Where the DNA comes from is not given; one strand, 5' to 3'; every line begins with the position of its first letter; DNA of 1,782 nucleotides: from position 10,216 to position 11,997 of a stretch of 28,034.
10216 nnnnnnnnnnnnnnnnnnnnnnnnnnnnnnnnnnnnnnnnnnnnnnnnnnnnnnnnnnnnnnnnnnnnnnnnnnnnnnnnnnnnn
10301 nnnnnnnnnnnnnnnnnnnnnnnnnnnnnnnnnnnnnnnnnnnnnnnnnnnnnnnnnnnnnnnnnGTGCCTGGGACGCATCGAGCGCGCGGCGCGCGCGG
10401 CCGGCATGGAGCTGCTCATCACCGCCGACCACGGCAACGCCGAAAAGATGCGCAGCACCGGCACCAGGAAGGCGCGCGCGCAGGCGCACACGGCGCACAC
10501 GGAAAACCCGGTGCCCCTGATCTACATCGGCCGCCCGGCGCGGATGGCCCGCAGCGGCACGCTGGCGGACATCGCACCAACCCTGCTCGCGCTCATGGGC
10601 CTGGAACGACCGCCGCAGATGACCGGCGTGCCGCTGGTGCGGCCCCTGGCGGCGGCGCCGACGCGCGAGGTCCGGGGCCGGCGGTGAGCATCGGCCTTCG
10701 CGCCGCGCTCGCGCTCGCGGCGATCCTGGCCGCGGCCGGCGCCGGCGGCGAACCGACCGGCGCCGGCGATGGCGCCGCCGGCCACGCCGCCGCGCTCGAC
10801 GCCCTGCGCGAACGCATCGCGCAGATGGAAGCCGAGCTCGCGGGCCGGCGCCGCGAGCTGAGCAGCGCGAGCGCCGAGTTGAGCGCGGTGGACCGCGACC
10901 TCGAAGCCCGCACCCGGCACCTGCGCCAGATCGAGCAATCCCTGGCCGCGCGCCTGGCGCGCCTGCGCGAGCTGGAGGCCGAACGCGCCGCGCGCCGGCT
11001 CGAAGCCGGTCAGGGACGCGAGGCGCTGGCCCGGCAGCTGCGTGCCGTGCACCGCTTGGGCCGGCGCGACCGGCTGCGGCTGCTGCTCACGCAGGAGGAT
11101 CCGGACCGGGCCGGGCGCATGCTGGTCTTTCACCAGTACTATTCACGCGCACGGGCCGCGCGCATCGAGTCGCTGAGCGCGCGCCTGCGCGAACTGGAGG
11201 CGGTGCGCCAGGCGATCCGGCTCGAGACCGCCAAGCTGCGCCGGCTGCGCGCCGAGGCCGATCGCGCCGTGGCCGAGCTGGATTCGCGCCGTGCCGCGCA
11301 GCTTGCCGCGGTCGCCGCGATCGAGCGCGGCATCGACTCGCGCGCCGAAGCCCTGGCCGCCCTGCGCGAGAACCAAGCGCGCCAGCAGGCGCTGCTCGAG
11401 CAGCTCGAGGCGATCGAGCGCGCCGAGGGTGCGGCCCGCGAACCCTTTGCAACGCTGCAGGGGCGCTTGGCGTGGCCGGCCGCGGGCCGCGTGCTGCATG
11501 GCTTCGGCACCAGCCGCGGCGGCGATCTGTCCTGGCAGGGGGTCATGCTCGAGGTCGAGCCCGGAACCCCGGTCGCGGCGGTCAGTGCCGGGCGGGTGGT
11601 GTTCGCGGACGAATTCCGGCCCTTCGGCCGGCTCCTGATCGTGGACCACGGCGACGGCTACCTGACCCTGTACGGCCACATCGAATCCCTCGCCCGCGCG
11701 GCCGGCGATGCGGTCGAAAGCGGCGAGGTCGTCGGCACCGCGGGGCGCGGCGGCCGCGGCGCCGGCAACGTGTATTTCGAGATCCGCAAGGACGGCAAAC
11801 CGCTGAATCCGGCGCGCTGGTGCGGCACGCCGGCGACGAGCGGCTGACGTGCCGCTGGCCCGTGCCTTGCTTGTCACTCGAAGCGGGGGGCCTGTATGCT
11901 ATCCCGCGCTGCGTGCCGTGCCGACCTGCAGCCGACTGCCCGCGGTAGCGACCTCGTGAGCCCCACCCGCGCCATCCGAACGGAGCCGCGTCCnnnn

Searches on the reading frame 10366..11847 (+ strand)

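Call 10: search_protein_families(library=pfam, proteins=[window:10366-11847:+])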
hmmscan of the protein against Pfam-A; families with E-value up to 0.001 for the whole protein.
window:10366-11847:+ (493 aa): 2 families
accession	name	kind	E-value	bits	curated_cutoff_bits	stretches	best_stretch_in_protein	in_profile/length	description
PF01551.29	Peptidase_M23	-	1.1e-23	83.7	28.7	1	390-482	3-96/96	Peptidase family M23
PF10473.14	CENP-F_leu_zip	-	0.00097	19.7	34.5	0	142-228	52-138/140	Leucine-rich repeats of kinetochore protein Cenp-F/LEK1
